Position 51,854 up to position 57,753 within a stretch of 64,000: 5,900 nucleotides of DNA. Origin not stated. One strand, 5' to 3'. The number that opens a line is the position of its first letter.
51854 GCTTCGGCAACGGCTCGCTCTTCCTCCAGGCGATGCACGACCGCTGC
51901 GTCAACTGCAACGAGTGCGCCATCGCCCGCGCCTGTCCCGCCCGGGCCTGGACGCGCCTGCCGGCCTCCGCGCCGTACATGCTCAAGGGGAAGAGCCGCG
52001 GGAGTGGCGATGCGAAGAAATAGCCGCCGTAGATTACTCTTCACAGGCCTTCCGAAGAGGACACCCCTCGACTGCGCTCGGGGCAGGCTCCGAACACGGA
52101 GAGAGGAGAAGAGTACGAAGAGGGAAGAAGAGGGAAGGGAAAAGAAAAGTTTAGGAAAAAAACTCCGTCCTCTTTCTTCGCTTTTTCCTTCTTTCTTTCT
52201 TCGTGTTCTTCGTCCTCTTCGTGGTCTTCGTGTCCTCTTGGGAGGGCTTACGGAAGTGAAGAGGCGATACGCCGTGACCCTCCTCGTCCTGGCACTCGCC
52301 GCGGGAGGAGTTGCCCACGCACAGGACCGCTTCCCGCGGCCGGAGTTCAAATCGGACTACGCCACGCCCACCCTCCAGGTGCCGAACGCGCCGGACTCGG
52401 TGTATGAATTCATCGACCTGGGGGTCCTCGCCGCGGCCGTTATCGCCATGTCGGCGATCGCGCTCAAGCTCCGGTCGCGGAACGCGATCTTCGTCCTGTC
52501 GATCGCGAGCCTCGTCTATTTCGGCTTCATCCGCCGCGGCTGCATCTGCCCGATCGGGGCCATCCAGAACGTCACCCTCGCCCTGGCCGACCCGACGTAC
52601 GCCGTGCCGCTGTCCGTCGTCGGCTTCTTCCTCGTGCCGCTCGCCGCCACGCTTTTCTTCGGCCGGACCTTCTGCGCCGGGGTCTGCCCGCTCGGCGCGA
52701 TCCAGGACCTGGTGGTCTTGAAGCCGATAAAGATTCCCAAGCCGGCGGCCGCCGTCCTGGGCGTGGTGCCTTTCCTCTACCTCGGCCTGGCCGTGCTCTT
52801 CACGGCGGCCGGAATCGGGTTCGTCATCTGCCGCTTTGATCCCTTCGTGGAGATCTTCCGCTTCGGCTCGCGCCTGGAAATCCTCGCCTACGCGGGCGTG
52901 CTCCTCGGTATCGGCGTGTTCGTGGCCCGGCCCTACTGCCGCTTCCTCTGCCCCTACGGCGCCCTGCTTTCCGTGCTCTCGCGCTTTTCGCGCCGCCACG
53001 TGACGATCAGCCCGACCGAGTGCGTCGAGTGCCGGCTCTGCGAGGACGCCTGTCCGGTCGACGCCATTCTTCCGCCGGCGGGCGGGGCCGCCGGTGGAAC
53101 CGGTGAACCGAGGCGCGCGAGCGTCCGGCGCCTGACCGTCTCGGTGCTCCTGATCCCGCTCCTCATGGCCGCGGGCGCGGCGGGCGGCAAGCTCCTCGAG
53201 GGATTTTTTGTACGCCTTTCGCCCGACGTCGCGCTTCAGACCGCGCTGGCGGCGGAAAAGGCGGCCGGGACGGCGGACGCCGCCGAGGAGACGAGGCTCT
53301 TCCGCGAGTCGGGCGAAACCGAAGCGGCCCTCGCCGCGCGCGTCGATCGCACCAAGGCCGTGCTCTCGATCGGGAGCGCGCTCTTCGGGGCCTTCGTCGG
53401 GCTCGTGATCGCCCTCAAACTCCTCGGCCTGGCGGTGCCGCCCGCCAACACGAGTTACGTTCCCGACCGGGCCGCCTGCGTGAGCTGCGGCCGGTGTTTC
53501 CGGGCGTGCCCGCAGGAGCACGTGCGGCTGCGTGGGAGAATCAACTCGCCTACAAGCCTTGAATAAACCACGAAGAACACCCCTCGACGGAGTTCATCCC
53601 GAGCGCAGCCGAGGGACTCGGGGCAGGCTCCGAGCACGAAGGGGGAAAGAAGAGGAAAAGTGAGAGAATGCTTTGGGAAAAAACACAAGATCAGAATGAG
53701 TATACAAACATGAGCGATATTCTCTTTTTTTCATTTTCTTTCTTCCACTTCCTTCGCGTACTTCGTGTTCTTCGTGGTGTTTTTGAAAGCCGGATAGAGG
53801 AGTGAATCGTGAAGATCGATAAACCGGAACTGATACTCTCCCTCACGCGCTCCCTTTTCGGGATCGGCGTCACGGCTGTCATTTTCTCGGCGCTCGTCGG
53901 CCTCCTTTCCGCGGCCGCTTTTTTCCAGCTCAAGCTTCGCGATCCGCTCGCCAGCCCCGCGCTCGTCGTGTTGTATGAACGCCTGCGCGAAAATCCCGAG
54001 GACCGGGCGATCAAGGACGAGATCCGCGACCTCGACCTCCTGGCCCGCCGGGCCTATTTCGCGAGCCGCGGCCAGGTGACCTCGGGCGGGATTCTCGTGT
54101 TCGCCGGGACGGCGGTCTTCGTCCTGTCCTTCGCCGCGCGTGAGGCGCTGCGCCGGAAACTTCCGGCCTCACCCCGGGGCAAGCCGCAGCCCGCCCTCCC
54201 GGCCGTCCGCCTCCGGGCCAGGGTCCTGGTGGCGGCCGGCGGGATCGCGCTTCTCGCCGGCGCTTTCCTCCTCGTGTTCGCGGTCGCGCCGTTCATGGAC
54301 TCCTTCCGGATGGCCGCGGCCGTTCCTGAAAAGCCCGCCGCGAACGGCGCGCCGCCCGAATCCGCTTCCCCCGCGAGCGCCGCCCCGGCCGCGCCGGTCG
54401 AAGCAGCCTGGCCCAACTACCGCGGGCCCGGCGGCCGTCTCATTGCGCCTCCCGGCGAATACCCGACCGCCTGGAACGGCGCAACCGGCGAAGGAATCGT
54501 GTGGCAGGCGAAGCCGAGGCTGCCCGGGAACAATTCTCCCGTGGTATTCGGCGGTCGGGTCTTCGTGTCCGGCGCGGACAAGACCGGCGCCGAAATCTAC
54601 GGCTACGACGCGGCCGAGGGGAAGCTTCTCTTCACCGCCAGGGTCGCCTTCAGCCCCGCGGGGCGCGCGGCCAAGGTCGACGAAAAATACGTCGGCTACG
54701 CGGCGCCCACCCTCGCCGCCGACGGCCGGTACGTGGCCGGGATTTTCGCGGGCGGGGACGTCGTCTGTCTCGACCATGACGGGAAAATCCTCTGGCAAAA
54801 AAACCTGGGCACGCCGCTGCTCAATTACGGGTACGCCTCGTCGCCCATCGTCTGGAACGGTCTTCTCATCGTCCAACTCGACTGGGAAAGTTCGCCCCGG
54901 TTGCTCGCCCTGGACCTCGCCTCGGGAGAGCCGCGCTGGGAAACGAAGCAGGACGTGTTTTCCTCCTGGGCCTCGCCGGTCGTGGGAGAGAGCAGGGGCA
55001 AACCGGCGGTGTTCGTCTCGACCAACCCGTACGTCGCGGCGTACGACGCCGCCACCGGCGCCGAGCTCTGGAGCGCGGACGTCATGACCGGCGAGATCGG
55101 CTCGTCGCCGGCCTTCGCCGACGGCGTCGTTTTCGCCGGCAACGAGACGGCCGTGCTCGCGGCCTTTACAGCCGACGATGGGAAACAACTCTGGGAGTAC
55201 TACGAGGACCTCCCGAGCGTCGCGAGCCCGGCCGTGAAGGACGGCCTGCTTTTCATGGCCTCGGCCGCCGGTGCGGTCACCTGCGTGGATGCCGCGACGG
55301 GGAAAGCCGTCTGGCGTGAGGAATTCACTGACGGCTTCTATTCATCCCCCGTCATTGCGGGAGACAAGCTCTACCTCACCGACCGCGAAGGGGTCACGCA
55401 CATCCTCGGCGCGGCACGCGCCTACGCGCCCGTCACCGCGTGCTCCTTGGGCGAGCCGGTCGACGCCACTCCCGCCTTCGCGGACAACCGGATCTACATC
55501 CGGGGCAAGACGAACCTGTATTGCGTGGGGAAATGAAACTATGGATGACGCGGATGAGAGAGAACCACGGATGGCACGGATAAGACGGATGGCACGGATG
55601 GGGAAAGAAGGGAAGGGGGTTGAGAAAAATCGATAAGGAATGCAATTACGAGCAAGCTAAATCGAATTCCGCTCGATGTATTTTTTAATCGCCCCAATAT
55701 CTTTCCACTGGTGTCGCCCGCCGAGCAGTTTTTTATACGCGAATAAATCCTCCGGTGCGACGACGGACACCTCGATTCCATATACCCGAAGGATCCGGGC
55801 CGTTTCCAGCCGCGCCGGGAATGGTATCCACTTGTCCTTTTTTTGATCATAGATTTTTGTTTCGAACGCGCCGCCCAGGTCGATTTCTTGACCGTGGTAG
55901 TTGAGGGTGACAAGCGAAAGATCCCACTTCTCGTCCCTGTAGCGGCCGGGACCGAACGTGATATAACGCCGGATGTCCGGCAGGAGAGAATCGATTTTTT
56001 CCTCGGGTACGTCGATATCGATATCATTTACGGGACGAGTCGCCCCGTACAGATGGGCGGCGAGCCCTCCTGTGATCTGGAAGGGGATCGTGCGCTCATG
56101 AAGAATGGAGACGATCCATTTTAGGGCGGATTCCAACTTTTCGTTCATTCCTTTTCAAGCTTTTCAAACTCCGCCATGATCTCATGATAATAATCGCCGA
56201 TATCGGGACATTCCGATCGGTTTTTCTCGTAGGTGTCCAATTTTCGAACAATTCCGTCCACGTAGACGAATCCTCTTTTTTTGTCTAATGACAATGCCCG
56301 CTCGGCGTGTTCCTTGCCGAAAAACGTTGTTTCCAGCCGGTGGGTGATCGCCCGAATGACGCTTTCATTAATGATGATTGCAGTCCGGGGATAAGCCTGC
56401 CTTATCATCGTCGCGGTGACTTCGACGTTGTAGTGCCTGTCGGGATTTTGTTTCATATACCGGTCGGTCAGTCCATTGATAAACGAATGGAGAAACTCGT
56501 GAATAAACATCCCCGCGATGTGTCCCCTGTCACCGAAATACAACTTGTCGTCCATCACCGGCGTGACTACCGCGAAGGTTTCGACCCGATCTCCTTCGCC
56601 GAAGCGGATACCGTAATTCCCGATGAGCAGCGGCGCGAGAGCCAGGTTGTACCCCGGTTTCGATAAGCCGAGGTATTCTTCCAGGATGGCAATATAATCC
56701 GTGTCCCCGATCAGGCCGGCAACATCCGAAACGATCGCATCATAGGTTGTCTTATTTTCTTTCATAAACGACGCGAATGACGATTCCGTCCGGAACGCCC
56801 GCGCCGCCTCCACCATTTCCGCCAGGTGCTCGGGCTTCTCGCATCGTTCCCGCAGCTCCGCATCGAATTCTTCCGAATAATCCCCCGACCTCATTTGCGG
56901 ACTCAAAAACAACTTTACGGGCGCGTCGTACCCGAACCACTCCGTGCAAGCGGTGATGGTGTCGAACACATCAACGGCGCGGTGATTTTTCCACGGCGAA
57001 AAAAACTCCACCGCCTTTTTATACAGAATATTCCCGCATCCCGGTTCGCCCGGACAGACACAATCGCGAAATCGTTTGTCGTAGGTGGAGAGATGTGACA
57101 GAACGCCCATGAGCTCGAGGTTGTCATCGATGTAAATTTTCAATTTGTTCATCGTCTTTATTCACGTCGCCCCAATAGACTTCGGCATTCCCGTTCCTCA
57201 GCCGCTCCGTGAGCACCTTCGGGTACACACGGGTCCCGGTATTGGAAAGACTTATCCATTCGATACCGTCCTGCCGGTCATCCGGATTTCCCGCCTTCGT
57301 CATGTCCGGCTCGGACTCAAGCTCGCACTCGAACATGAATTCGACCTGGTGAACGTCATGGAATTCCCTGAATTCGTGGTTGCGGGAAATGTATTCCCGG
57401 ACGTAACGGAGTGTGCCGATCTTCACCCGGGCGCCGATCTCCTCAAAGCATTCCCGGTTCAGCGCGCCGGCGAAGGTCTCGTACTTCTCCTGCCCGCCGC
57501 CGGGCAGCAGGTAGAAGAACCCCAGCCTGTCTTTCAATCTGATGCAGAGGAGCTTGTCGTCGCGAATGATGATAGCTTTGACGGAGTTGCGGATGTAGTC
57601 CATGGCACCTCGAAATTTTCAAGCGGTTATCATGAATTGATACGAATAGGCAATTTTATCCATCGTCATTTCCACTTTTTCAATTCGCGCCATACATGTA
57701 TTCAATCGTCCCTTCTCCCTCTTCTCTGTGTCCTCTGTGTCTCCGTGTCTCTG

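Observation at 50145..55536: Orphan NapG/NapH (MauM/MauN)-like quinol-dehydrogenase module wired to two beta-propellers and a Tat-exported Cys peptide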

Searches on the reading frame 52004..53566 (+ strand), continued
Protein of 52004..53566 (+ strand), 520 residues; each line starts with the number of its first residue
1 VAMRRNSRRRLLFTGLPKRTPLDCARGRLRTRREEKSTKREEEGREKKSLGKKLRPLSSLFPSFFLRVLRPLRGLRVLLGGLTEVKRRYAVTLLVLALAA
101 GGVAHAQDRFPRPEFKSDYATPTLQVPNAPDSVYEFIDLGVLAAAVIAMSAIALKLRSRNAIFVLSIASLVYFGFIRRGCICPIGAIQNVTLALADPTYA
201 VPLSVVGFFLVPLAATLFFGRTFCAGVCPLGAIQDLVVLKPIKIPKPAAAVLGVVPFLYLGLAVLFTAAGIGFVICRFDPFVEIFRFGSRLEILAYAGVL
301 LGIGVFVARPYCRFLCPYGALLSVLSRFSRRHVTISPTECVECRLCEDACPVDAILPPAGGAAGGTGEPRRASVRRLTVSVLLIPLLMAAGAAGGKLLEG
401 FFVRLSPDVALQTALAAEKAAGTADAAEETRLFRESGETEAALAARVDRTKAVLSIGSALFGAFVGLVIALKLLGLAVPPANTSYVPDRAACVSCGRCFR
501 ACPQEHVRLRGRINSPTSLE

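Call 81: search_protein_families(library=ncbifam, proteins=[L087:18406-19695:+, L087:19704-20384:+], max_evalue=0.000001)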
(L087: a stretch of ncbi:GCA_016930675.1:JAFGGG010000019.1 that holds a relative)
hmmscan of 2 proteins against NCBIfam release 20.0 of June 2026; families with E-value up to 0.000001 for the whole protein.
L087:18406-19695:+ (429 aa): 18 families
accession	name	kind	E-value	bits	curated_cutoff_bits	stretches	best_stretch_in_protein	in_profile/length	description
TIGR03088.1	stp2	hypoth_equivalog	1.7e-22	80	409.05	1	107-427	53-374/374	TIGR03088 family PEP-CTERM/XrtA system glycosyltransferase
TIGR02149.1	glgA_Coryne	subfamily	9.3e-19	67.8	302.4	1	190-425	140-389/391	glycogen synthase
NF038295.1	EPS_HpsP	equivalog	3.2e-17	62.6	550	1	229-425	195-386/388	hormogonium polysaccharide biosynthesis glycosyltransferase HpsP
NF041876.1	EPS_EpsE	equivalog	5.8e-15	55.4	400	1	219-418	187-388/389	exopolysaccharide biosynthesis GT4 family glycosyltransferase EpsE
NF041010.1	glycosy_Agl16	equivalog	3.5e-14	52.4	575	1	181-425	123-350/352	glycosylation protein Agl16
TIGR03999.1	thiol_BshA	equivalog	5.6e-14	51.8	273.7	1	154-426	102-373/375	N-acetyl-alpha-D-glucosaminyl L-malate synthase BshA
TIGR03449.1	mycothiol_MshA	equivalog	8.3e-14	51.3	462.5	1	214-427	184-404/406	D-inositol-3-phosphate glycosyltransferase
NF012028.0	PRK15484.1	subfamily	5.1e-13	48.9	618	1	197-423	142-375/380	lipopolysaccharide N-acetylglucosaminyltransferase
NF038298.1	EPS_HpsO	equivalog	2.8e-12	46.1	575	1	228-425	188-386/388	hormogonium polysaccharide biosynthesis glycosyltransferase HpsO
NF053787.1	GlcN_PG_synth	equivalog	7.9e-11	41.4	480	1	336-426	272-359/361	N-acetylglucosaminyl phosphatidylglycerol synthase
NF046085.1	XrtY_assoc_Gly1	equivalog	1.2e-10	40.9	400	1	214-426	178-384/387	XrtY-associated glycosyltransferase XYAG1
TIGR04157.1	glyco_rSAM_CFB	subfamily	2.4e-09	36.7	400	1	189-423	164-406/406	TIGR04157 family glycosyltransferase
TIGR04047.1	MSMEG_0565_glyc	hypoth_equivalog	1.8e-08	33.9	259.85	1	255-424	207-372/373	MSMEG_0565 family glycosyltransferase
TIGR02470.1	sucr_synth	equivalog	2.4e-08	32.6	810.4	1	247-420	559-742/784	sucrose synthase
TIGR02472.1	sucr_P_syn_N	equivalog_domain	2.5e-08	33.2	576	1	329-418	344-433/439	sucrose-phosphate synthase, putative, glycosyltransferase domain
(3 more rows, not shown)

L087:19704-20384:+ (226 aa): 186 families (the best 25 are shown)
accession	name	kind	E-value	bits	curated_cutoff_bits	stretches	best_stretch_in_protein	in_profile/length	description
TIGR02211.1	LolD_lipo_ex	equivalog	1.2e-74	250.5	307.75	1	2-220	1-220/221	lipoprotein-releasing ABC transporter ATP-binding protein LolD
NF008639.0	PRK11629.1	equivalog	4.5e-67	225.9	360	1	2-220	6-225/234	lipoprotein-releasing ABC transporter ATP-binding protein LolD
NF007826.0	PRK10535.1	equivalog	4.8e-56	190.3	966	1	2-219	4-221/648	macrolide ABC transporter ATP-binding protein/permease MacB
TIGR03608.1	L_ocin_972_ABC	subfamily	8e-55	185.5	254.85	1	22-213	12-205/206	putative bacteriocin export ABC transporter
NF007879.0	PRK10584.1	equivalog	3.1e-53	180.8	336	1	3-220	7-225/228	putative ABC transporter ATP-binding protein YbbA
TIGR02982.1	heterocyst_DevA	subfamily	2.2e-52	177.8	295.8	1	22-219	19-219/220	ABC exporter ATP-binding subunit, DevA family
NF038007.1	ABC_ATP_DarD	equivalog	3.1e-52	177.2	375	1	3-219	2-218/218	darobactin export ABC transporter ATP-binding protein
TIGR02315.1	ABC_phnC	equivalog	4.7e-52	176.8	266.1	1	3-219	2-224/243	phosphonate ABC transporter ATP-binding protein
TIGR02673.1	FtsE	equivalog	1.1e-51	175.6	264.85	1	3-217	2-213/214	cell division ATP-binding protein FtsE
NF007027.0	PRK09493.1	equivalog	5.9e-47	160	379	1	4-219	3-214/240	glutamine ABC transporter ATP-binding protein GlnQ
TIGR01186.1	proV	subfamily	1.1e-43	149.8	326.6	1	21-218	7-207/363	betaine/proline/choline family ABC transporter ATP-binding protein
TIGR03265.1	PhnT2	equivalog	1.7e-43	149.2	457.7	1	21-220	17-214/353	putative 2-aminoethylphosphonate ABC transporter ATP-binding protein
TIGR02142.1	modC_ABC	equivalog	2e-43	149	285.05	1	26-220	15-211/353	molybdenum ABC transporter ATP-binding protein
TIGR00968.1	3a0106s01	subfamily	5.1e-42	144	342.75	1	21-220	13-210/237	sulfate ABC transporter ATP-binding protein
TIGR03005.1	ectoine_ehuA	equivalog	8.9e-42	143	345.4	1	21-219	13-225/252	ectoine/hydroxyectoine ABC transporter ATP-binding protein EhuA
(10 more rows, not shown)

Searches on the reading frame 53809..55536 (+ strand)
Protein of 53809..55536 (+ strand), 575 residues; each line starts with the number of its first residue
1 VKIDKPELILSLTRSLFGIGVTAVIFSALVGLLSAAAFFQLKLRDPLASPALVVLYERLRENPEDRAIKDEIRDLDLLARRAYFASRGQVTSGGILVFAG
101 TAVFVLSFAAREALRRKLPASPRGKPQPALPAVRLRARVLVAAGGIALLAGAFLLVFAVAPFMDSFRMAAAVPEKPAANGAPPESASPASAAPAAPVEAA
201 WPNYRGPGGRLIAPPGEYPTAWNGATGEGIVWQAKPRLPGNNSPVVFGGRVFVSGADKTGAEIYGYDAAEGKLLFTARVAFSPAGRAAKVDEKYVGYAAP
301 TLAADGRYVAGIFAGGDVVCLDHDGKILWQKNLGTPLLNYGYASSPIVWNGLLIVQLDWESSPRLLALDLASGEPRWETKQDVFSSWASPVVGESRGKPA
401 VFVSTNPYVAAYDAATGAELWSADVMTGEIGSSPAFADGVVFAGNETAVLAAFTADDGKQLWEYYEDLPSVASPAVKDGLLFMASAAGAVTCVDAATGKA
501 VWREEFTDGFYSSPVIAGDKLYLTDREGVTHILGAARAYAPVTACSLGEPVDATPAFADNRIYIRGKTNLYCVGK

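Call 3: search_protein_families(library=pfam, proteins=[window:53809-55536:+], max_evalue=0.01)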
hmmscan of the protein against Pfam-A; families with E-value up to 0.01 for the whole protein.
window:53809-55536:+ (575 aa): 4 families
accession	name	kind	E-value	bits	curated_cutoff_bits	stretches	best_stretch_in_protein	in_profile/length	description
PF13360.13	PQQ_2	-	1e-37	130.5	27.6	3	229-381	14-146/233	Outer membrane protein assembly factor BamB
PF13570.13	Beta-prop_ACSF4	-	6.1e-19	69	133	1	365-564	115-317/329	Beta-alanine-activating enzyme, beta-propeller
PF01011.28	PQQ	-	2.8e-09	36.7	26.7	0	472-505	51-84/595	Glucose/ethanol/alcohol dehydrogenase, beta-propeller domain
PF25293.1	Beta-prop_EMC1_N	-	0.00075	19.7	34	0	364-427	86-149/219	EMC1 N-terminal beta-propeller domain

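Call 4: search_protein_families(library=ncbifam, proteins=[window:53809-55536:+], max_evalue=0.01)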
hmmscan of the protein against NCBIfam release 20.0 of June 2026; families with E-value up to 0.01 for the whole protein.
window:53809-55536:+ (575 aa): 6 families
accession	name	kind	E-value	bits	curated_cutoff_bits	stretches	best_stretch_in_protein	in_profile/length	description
TIGR03300.1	assembly_YfgL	equivalog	8.2e-28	97.1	285.2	3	399-470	106-177/377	outer membrane protein assembly factor BamB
NF008351.0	PRK11138.1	equivalog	9.6e-23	80.3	423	3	400-504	122-231/394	outer membrane protein assembly factor BamB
TIGR03075.1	PQQ_enz_alc_DH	subfamily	1.2e-13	50.5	480.05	3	432-509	63-151/530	PQQ-dependent dehydrogenase, methanol/ethanol family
TIGR04528.1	acido_non_PQQ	subfamily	1e-10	41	650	1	404-465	398-460/493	acido-empty-quinoprotein group A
NF053615.1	SerThrKinAfsKStmc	equivalog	3e-09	36.1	1300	1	241-499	567-805/809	protein serine/threonine kinase AfsK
NF041516.1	PA2928_fam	subfamily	1.6e-07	31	70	1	362-432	68-136/376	PA2928 family protein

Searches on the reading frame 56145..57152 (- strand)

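Call 74: search_protein_families(library=pfam, proteins=[window:56145-57152:-], max_evalue=0.00001)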
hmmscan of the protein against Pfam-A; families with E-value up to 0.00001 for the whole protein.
window:56145-57152:- (335 aa): 1 family
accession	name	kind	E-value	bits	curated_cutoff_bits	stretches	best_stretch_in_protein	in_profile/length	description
PF16286.10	DUF4932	-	8.6e-39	134.3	28.7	1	5-327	2-331/332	Domain of unknown function (DUF4932)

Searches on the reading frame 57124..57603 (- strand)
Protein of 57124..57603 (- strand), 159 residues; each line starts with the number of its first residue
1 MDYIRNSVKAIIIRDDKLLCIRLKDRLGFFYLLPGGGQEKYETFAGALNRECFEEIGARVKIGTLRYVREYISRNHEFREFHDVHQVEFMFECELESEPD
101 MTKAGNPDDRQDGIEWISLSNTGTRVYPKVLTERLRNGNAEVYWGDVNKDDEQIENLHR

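Call 74: search_protein_families(library=pfam, proteins=[window:57124-57603:-], max_evalue=0.00001)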
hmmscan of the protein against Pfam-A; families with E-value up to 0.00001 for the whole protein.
window:57124-57603:- (159 aa): 1 family
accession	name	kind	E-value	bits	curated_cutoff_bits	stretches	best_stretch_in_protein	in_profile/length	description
PF00293.34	NUDIX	-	1e-11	45.4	21.1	1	6-121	4-117/134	NUDIX domain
